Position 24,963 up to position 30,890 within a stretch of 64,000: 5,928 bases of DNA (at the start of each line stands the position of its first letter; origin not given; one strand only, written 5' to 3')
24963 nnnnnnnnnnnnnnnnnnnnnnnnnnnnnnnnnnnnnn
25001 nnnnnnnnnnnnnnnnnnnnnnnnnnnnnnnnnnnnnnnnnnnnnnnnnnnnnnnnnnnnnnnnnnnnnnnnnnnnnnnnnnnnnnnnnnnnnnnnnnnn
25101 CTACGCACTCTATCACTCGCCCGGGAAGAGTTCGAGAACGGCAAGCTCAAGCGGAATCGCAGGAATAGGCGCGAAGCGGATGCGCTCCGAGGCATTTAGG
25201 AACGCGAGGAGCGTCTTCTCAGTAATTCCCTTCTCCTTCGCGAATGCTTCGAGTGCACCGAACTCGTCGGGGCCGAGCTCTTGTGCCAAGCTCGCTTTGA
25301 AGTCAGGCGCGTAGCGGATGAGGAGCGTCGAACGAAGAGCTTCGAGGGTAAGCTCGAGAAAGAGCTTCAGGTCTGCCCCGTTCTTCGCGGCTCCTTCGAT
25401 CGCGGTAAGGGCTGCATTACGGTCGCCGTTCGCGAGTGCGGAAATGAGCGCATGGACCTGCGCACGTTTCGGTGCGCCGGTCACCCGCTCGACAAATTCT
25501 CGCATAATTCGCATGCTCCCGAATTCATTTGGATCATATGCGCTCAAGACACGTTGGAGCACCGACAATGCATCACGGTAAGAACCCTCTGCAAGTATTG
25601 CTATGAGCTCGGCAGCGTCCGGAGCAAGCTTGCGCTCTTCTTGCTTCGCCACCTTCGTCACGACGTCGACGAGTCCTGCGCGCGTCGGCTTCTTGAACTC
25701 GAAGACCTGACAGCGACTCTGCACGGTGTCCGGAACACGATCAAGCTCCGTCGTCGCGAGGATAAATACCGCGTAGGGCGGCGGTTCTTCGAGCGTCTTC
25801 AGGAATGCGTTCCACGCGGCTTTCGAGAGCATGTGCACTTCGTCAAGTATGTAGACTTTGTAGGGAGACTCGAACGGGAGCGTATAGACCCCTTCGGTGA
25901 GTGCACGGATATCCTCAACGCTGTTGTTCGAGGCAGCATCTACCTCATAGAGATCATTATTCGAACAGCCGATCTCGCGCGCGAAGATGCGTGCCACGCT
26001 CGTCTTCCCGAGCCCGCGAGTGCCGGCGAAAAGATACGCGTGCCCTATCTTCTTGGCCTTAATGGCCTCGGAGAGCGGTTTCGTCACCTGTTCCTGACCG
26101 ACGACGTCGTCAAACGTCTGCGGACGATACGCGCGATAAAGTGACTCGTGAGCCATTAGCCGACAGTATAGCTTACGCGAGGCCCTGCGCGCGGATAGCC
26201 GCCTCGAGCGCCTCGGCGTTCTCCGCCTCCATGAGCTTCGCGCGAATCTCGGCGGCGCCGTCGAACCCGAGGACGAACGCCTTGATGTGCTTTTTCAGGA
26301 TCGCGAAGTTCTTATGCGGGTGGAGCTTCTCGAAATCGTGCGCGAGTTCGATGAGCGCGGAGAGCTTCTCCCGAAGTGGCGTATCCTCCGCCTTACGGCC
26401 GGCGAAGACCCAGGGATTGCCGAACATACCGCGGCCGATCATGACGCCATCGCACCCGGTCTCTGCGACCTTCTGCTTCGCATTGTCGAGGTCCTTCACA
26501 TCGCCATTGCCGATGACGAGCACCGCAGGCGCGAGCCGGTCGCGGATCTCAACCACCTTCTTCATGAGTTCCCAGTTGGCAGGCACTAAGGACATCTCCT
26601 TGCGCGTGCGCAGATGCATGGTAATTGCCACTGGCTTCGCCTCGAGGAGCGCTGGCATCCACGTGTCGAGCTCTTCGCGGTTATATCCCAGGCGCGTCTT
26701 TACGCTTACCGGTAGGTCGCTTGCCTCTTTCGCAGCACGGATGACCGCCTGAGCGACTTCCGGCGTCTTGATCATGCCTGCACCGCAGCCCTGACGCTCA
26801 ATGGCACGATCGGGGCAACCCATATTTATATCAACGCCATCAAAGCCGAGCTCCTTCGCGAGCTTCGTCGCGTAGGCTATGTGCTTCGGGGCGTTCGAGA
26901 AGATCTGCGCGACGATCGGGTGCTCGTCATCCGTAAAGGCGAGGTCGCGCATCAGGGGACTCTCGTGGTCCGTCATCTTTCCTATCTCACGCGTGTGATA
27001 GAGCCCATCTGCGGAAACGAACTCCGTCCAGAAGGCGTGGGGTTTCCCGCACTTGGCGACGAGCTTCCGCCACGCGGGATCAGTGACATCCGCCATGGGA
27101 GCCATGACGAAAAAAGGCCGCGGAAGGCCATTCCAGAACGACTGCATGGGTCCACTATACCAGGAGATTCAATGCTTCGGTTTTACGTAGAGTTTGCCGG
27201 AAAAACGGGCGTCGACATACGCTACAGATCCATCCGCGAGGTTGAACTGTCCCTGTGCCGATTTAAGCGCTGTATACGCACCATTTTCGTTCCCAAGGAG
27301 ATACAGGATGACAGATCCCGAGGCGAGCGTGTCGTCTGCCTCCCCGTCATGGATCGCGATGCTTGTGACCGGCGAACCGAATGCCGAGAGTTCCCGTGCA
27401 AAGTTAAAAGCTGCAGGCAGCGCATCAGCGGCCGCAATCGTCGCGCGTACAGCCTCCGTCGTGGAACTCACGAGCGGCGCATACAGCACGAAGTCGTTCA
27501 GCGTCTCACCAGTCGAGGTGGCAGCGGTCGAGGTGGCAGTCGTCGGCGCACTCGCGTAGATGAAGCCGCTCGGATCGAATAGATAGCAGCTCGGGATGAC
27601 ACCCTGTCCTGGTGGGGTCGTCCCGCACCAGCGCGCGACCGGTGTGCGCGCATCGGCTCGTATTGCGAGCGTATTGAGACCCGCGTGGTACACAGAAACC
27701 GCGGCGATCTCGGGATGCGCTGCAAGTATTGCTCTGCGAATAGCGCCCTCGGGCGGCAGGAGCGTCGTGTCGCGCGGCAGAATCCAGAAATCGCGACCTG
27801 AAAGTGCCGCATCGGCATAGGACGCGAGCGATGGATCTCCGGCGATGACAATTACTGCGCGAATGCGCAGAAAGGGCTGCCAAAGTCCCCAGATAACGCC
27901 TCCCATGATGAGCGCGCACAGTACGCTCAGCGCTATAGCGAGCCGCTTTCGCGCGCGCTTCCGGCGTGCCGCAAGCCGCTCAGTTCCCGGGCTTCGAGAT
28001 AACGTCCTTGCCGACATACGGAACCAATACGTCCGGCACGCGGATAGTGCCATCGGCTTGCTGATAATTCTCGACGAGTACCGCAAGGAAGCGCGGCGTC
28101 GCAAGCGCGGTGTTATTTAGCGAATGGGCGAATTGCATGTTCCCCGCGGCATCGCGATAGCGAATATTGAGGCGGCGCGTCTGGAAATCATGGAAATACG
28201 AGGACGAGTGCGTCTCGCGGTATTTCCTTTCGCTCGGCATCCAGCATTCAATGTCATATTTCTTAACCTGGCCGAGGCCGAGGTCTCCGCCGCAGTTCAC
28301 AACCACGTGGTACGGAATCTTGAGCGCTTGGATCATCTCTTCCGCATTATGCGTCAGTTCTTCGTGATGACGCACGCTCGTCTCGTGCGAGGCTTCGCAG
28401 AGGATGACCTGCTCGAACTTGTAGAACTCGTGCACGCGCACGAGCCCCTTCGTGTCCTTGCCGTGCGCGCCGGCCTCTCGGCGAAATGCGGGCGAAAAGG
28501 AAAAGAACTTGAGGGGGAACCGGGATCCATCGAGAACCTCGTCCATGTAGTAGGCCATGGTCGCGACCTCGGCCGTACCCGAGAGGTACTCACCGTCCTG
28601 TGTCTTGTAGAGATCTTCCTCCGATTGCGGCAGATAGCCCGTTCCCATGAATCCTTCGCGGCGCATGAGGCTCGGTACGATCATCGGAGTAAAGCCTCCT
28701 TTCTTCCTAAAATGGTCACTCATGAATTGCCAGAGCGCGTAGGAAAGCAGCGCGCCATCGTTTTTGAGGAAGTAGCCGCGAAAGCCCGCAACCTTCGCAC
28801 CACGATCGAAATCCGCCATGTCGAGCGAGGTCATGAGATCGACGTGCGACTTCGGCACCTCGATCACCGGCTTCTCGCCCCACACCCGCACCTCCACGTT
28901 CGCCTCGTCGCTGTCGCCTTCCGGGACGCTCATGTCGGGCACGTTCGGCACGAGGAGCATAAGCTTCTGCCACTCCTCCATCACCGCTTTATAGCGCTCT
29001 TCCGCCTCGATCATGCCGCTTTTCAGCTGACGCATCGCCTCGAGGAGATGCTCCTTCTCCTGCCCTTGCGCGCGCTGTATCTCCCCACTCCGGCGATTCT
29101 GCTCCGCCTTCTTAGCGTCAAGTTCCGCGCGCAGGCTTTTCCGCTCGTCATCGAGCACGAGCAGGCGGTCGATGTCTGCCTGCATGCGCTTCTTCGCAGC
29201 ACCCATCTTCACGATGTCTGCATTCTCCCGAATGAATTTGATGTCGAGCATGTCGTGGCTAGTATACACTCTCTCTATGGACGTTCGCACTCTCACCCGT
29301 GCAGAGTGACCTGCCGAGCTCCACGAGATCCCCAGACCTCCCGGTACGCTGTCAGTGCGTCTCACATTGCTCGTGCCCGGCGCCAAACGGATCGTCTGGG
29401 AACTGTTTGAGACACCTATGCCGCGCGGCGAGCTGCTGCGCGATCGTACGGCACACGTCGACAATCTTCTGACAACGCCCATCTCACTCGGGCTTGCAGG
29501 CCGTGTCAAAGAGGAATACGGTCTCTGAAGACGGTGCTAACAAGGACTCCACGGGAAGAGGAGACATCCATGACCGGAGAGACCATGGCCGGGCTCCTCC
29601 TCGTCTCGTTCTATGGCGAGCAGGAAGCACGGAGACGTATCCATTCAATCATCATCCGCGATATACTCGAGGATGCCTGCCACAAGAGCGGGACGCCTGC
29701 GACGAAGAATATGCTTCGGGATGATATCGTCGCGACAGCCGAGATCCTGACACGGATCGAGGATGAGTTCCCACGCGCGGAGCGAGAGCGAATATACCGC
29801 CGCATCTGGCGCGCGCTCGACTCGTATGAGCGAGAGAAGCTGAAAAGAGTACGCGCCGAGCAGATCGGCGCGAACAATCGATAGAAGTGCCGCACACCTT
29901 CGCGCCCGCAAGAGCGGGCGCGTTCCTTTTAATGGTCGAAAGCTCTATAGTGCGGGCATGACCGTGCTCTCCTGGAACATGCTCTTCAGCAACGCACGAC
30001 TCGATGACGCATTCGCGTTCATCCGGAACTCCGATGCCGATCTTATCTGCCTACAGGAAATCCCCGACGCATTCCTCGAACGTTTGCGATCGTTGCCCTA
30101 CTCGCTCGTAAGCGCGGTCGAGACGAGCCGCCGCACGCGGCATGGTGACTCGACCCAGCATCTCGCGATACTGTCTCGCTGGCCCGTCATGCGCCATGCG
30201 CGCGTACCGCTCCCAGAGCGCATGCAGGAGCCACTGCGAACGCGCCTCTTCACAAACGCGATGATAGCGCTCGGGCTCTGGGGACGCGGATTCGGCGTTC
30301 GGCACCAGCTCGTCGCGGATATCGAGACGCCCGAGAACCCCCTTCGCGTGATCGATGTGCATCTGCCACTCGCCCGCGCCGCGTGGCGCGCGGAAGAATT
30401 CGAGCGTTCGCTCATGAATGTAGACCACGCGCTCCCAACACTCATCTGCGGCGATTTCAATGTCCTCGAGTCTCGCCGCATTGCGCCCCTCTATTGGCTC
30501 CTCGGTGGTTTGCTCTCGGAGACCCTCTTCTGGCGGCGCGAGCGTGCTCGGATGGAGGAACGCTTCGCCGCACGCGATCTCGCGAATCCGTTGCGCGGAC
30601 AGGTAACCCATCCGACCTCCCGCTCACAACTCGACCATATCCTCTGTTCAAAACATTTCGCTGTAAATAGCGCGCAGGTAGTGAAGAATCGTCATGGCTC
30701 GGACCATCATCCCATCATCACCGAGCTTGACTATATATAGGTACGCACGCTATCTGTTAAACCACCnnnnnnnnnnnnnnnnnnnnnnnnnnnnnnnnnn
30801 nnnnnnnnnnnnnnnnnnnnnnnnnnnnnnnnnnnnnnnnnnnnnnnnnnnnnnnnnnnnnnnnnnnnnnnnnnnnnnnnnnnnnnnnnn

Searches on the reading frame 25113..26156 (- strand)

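Call 34: search_protein_families(library=pfam, max_evalue=0.0001, proteins=[window:25113-26156:-])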
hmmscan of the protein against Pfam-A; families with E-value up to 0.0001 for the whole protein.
window:25113-26156:- (347 aa): 7 families
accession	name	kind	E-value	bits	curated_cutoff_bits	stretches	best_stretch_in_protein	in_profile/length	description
PF13177.12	DNA_pol3_delta2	-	5.8e-34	117.8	27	2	77-157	80-160/161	DNA polymerase III, delta subunit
PF12169.13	DNA_pol3_gamma3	-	3.3e-11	43.6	24.4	1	219-343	3-127/143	DNA polymerase III subunits gamma and tau domain III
PF00004.35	AAA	-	1.7e-10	41.9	21.2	1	42-153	2-127/131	ATPase family associated with various cellular activities (AAA)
PF05496.18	RuvB_N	-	2.2e-09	37.7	27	1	11-123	2-109/159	Holliday junction DNA helicase RuvB P-loop domain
PF22608.2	DNAX_ATPase_lid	-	4e-06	27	27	1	166-200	6-40/49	DNA polymerase III clamp loader subunit, ATPase lid domain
PF16193.11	AAA_assoc_2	-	1.3e-05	25.8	34.3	0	174-226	4-55/81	AAA C-terminal domain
PF13173.12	AAA_14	-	6.7e-05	23.3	27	0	40-133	4-96/129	AAA domain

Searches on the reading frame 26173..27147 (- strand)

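Call 34: search_protein_families(library=pfam, max_evalue=0.0001, proteins=[window:26173-27147:-])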
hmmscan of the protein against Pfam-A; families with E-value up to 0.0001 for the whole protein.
window:26173-27147:- (324 aa): 1 family
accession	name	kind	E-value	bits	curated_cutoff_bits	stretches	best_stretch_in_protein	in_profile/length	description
PF01207.24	Dus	-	6.4e-58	196.7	20.4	1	15-314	2-298/311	Dihydrouridine synthase (Dus)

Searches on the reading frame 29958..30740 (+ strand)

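Call 34: search_protein_families(library=pfam, max_evalue=0.0001, proteins=[window:29958-30740:+])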
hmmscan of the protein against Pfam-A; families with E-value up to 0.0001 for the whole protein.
window:29958-30740:+ (260 aa): 2 families
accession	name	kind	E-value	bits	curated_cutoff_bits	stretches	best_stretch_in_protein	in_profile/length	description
PF03372.29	Exo_endo_phos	-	1e-20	74.8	24.5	1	4-250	1-225/225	Endonuclease/Exonuclease/phosphatase family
PF14529.12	Exo_endo_phos_2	-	1e-05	25.8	27.4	0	147-254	20-117/117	Endonuclease-reverse transcriptase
